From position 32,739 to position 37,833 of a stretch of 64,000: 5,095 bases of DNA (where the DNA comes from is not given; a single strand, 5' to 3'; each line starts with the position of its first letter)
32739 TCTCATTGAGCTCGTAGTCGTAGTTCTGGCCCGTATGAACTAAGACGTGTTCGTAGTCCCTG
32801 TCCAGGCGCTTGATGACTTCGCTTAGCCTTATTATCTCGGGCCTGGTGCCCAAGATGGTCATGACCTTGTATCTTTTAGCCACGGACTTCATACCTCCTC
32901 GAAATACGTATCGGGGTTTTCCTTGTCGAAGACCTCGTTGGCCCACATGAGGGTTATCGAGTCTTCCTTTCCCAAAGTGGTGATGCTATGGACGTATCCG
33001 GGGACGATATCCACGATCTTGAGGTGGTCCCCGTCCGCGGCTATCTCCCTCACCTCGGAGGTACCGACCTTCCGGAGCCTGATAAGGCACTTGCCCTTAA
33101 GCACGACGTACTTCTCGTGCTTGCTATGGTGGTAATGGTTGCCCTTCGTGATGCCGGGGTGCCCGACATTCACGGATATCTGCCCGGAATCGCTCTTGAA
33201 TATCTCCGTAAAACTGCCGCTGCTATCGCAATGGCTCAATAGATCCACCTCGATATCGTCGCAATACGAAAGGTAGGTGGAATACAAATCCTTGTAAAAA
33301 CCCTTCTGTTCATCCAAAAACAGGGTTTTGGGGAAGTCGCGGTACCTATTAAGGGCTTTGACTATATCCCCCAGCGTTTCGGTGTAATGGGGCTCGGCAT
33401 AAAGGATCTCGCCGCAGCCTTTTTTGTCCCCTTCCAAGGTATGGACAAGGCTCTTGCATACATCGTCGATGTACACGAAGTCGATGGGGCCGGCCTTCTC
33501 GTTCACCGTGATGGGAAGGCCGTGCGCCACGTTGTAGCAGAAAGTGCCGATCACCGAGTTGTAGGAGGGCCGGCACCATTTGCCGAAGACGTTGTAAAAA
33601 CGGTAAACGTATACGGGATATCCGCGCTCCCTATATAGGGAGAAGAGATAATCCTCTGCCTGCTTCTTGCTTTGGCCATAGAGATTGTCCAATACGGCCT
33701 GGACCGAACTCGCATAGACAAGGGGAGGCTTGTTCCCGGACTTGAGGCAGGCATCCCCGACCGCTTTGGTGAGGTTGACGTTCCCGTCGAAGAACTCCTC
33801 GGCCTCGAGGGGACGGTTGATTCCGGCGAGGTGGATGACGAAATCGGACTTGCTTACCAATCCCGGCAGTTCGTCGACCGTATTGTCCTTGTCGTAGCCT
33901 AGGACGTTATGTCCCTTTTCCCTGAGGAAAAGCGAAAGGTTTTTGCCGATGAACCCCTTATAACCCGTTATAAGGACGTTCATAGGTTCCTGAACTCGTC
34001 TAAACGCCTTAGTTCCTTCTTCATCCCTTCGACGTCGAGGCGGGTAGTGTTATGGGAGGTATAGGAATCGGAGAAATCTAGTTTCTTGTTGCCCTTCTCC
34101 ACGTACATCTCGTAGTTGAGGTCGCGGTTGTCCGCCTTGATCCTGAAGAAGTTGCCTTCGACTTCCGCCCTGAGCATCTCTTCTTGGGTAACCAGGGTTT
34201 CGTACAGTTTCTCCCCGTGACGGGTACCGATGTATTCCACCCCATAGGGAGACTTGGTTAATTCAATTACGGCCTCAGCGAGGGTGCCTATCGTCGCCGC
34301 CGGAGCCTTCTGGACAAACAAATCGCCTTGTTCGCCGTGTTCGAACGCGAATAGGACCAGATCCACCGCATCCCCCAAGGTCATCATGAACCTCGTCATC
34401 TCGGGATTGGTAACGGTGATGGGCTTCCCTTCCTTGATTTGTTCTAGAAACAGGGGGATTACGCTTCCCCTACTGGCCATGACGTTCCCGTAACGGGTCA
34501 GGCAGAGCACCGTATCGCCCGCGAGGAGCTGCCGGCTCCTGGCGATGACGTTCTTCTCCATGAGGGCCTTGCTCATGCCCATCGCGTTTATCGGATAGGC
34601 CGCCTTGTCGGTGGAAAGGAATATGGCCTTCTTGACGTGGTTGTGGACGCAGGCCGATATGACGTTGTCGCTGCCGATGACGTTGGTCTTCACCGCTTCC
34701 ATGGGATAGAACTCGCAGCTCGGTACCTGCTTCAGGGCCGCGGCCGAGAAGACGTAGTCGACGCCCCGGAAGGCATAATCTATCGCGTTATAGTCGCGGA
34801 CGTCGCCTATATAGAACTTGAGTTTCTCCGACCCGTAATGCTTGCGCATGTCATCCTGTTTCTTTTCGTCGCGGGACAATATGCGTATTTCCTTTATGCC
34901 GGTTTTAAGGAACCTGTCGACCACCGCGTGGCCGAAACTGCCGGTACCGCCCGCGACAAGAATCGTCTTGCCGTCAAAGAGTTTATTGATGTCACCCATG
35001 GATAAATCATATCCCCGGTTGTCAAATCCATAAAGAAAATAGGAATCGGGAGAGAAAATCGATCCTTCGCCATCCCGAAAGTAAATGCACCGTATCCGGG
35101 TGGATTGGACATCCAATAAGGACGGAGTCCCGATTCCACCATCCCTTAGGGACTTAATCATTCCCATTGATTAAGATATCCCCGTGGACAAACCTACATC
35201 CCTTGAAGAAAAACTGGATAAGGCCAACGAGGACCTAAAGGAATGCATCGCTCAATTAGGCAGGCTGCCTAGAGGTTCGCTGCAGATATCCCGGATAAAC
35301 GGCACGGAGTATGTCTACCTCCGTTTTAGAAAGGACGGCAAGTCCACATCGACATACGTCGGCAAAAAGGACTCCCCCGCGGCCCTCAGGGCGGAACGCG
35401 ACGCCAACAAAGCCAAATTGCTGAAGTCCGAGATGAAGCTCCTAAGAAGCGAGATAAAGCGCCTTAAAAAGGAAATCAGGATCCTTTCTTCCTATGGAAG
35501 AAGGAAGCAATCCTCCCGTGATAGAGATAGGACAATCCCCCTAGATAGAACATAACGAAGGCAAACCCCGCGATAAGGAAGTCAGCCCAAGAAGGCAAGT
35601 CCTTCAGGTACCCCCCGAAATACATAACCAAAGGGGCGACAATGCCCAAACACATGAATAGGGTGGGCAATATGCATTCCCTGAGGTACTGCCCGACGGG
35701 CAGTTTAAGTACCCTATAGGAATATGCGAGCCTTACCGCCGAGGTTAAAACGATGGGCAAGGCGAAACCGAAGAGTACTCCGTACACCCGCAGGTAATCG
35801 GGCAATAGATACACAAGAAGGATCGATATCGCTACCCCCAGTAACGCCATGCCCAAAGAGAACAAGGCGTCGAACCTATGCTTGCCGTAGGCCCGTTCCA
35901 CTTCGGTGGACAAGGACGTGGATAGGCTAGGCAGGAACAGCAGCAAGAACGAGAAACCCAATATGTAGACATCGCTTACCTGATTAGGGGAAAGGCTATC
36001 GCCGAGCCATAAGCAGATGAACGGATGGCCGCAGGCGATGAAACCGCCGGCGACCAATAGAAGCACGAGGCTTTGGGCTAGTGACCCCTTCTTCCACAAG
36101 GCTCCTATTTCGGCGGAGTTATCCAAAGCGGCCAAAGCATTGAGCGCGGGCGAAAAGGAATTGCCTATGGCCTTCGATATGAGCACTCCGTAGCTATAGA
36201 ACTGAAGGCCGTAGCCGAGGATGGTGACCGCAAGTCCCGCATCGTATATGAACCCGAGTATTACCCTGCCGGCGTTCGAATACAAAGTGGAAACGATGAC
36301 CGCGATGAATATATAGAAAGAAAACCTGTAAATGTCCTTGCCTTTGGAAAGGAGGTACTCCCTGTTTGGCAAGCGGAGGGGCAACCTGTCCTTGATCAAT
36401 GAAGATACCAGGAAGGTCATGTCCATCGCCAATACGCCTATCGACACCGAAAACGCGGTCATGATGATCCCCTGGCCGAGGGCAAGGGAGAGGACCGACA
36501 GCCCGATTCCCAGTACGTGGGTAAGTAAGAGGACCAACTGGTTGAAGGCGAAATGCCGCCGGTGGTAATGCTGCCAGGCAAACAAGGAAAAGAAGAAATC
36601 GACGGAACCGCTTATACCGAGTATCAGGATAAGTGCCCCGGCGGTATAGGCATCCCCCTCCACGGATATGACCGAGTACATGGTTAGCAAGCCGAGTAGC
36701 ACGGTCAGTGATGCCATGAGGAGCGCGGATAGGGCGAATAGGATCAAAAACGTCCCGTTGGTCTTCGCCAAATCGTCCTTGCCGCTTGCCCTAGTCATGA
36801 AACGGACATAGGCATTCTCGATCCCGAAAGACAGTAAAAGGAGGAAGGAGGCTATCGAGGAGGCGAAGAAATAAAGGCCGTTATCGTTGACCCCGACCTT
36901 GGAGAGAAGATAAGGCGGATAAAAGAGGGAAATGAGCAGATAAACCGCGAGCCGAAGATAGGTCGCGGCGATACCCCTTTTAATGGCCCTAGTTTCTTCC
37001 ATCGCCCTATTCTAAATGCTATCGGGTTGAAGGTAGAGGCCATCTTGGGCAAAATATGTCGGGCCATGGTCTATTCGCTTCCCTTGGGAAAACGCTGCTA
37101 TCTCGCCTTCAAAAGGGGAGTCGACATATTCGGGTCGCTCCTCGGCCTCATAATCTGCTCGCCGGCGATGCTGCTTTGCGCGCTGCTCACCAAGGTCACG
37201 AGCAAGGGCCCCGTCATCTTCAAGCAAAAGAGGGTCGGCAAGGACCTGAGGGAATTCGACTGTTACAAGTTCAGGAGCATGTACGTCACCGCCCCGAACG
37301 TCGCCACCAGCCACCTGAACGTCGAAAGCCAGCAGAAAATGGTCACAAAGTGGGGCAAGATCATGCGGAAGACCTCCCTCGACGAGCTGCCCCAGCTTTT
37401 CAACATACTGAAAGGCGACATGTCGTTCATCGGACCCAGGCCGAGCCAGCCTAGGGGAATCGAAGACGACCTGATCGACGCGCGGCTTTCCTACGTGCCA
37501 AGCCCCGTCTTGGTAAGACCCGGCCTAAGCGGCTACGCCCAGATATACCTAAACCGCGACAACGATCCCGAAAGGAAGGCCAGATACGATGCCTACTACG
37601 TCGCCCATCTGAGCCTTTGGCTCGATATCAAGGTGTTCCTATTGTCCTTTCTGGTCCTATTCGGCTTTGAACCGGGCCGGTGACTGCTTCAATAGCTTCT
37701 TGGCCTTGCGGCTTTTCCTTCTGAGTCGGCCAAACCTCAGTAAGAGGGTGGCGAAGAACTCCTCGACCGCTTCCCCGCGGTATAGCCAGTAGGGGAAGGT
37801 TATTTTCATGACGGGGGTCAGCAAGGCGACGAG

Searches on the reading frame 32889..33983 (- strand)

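Call 6: search_protein_families(library=pfam, proteins=[window:32889-33983:-], max_evalue=0.01)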
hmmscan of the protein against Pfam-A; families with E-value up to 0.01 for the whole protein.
window:32889-33983:- (364 aa): 8 families
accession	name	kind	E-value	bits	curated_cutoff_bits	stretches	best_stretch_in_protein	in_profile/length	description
PF14667.12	Polysacc_synt_C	-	1.5e-40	138.2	28.7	1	251-360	1-111/111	Polysaccharide biosynthesis C-terminal domain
PF01370.27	Epimerase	-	4e-19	69.4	20.9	1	3-186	1-229/240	NAD dependent epimerase/dehydratase family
PF01073.25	3Beta_HSD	-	1.1e-06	28.3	22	1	42-109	63-132/280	3-beta hydroxysteroid dehydrogenase/isomerase family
PF16363.11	GDP_Man_Dehyd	-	2.8e-06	27.5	27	1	4-35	1-32/332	GDP-mannose 4,6 dehydratase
PF02719.21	Polysacc_synt_2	-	3.8e-06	26.7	20.2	1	47-187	79-221/293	Polysaccharide biosynthesis protein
PF07993.18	NAD_binding_4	-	4.5e-06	26.4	20.1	1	98-177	173-256/258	Male sterility protein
PF05523.17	FdtA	-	0.00076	19.7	23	1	276-356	42-118/131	WxcM-like, C-terminal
PF04321.23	RmlD_sub_bind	-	0.0023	17.5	27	0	1-93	1-101/287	RmlD substrate binding domain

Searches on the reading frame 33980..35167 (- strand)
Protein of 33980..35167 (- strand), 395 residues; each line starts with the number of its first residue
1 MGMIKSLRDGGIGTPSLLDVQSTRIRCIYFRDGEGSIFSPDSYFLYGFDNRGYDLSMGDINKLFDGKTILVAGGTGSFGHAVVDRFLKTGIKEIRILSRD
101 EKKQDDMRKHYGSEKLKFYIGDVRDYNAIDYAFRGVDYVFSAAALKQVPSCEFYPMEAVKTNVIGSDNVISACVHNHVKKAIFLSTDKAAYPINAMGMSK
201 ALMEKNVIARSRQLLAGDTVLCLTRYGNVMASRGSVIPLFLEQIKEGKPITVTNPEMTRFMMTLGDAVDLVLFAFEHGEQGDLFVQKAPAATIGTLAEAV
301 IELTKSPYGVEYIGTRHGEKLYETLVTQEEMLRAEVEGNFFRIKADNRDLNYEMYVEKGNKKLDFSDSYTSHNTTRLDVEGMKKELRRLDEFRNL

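Call 6: search_protein_families(library=pfam, proteins=[window:33980-35167:-], max_evalue=0.01)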
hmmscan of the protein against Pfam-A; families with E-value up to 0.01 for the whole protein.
window:33980-35167:- (395 aa): 14 families
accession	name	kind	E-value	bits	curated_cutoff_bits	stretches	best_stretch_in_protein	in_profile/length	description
PF02719.21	Polysacc_synt_2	-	1.6e-99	333.2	20.2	1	69-344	1-292/293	Polysaccharide biosynthesis protein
PF01370.27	Epimerase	-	2e-24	86.8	20.9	1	69-282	1-235/240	NAD dependent epimerase/dehydratase family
PF08485.16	Polysacc_syn_2C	-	2.2e-17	63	25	1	346-392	1-47/48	Polysaccharide biosynthesis protein C-terminal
PF01073.25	3Beta_HSD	-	2.9e-17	63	22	1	70-192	1-122/280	3-beta hydroxysteroid dehydrogenase/isomerase family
PF16363.11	GDP_Man_Dehyd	-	1.3e-12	48.3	27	1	70-305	1-268/332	GDP-mannose 4,6 dehydratase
PF05368.20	NmrA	-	9e-12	45.6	27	1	67-269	3-194/298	NmrA-like family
PF13460.12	NAD_binding_10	-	2.2e-11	44.4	27.2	1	73-191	1-103/184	NAD(P)H-binding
PF04321.23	RmlD_sub_bind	-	2.1e-07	30.8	27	1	68-209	2-138/287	RmlD substrate binding domain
PF00106.31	adh_short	-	2.8e-05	24.1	26.6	1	67-136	1-71/195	short chain dehydrogenase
PF08659.16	KR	-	0.00017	22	22.6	1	68-109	2-43/180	KR domain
PF03435.24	Sacchrp_dh_NADP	-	0.00057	20.7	25.1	1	69-143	1-76/129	Saccharopine dehydrogenase NADP binding domain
PF01488.26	Shikimate_DH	-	0.00091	19.8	24.3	1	64-145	10-85/138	Shikimate / quinate 5-dehydrogenase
PF07993.18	NAD_binding_4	-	0.0012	18.5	20.1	0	72-202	2-152/258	Male sterility protein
PF03807.23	F420_oxidored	-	0.0016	19.5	21.6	1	74-113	6-46/94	NADP oxidoreductase coenzyme F420-dependent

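Call 55: list_cluster_members(proteins=[window:33980-35167:-, window:37027-37683:+])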
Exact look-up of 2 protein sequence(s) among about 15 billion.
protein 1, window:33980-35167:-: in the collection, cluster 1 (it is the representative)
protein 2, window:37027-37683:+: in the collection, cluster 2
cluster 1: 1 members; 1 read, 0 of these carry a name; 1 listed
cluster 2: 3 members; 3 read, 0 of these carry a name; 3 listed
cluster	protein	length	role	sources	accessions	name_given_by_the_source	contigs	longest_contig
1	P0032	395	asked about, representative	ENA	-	-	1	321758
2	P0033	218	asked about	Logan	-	-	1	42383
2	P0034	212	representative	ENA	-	-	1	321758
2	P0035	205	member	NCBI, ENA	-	-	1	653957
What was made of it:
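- Tried and rejected: The 90% clusters of FnlA and Bac_transf hold only this genome (call 55).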

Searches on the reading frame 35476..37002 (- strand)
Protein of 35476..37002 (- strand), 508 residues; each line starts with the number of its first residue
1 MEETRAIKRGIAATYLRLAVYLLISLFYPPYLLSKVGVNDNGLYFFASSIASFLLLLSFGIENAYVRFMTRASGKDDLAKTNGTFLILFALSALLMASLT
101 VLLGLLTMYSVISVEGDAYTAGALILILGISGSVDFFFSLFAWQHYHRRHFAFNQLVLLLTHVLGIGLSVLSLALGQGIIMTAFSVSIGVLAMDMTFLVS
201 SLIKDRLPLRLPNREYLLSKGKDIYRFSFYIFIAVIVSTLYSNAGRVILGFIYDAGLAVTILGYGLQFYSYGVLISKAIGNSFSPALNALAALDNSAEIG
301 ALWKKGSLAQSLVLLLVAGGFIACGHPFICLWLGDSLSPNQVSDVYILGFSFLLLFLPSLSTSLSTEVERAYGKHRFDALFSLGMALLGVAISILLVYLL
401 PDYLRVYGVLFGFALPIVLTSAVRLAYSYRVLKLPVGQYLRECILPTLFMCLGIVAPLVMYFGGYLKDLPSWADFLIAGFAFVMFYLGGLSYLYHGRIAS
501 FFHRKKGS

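Call 6: search_protein_families(library=pfam, proteins=[window:35476-37002:-], max_evalue=0.01)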
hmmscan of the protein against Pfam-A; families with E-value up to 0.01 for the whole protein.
window:35476-37002:- (508 aa): 0 families

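Call 26: search_protein_families(library=ncbifam, proteins=[window:35476-37002:-], max_evalue=0.1)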
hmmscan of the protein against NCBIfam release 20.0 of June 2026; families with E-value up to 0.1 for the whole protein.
window:35476-37002:- (508 aa): 0 families

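Call 91: search_protein_families(library=pfam, proteins=[window:35476-37002:-], max_evalue=10)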
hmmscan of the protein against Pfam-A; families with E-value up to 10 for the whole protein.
window:35476-37002:- (508 aa): 0 families

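Call 108: search_solved_structures(query=A1, max_evalue=10)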
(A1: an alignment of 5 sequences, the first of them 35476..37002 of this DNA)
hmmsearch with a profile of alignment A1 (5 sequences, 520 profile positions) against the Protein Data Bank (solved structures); distinct sequences matched with E-value up to 10: 0.

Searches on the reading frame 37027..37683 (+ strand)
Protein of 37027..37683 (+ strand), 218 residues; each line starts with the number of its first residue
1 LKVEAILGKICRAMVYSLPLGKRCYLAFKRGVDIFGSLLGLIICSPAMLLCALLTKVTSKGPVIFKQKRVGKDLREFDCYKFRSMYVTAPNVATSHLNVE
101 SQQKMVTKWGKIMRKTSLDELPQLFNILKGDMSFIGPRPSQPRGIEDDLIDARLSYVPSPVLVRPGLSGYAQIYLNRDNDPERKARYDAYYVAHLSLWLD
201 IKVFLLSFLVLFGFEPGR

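Call 26: search_protein_families(library=ncbifam, proteins=[window:37027-37683:+], max_evalue=0.1)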
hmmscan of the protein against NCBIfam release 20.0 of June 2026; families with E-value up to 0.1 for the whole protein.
window:37027-37683:+ (218 aa): 10 families
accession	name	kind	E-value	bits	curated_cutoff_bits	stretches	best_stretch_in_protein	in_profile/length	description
TIGR03025.1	EPS_sugtrans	subfamily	4e-67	227.4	295.55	1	23-212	252-439/445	exopolysaccharide biosynthesis polyprenyl glycosylphosphotransferase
TIGR03023.1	WcaJ_sugtrans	equivalog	6e-58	197.2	410.75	1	15-212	250-447/453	undecaprenyl-phosphate glucose phosphotransferase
TIGR03013.1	EpsB_2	subfamily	9.3e-51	173.3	393.35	1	27-211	253-437/443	TIGR03013 family XrtA/PEP-CTERM system glycosyltransferase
TIGR03022.1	WbaP_sugtrans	subfamily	1.7e-49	169.3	403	1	22-206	252-444/456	undecaprenyl-phosphate galactose phosphotransferase WbaP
NF052601.1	undeca_RfbP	equivalog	2.8e-39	134.8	330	1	27-211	43-235/244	undecaprenyl-phosphate galactose phosphotransferase family protein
NF050817.1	PolSacchBiosHfsE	equivalog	5.9e-37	127.5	750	1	27-213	270-461/467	polysaccharide biosynthesis protein HfsE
NF007518.0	PRK10124.1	equivalog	1.8e-36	125.9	684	1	26-208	271-454/464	undecaprenyl-phosphate glucose phosphotransferase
NF011751.0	PRK15204.1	equivalog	2e-32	112.4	907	1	20-205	271-463/476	undecaprenyl-phosphate galactose phosphotransferase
NF041877.1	EPS_EpsZ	equivalog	2.3e-32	112.2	800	1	25-207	262-448/459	exopolysaccharide biosynthesis polyisoprenyl-phosphate hexose-1-phosphate transferase EpsZ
NF045514.1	glycotran_HepC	equivalog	1.3e-22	80.2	140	1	25-139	113-211/220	heterocyst development glycosyltransferase HepC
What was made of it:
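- On Wzx/Wzy-dependent polysaccharide gene cluster: The nearest is in the resident backbone at 37027-37683 (TIGR03025 at 4e-67, call 26).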
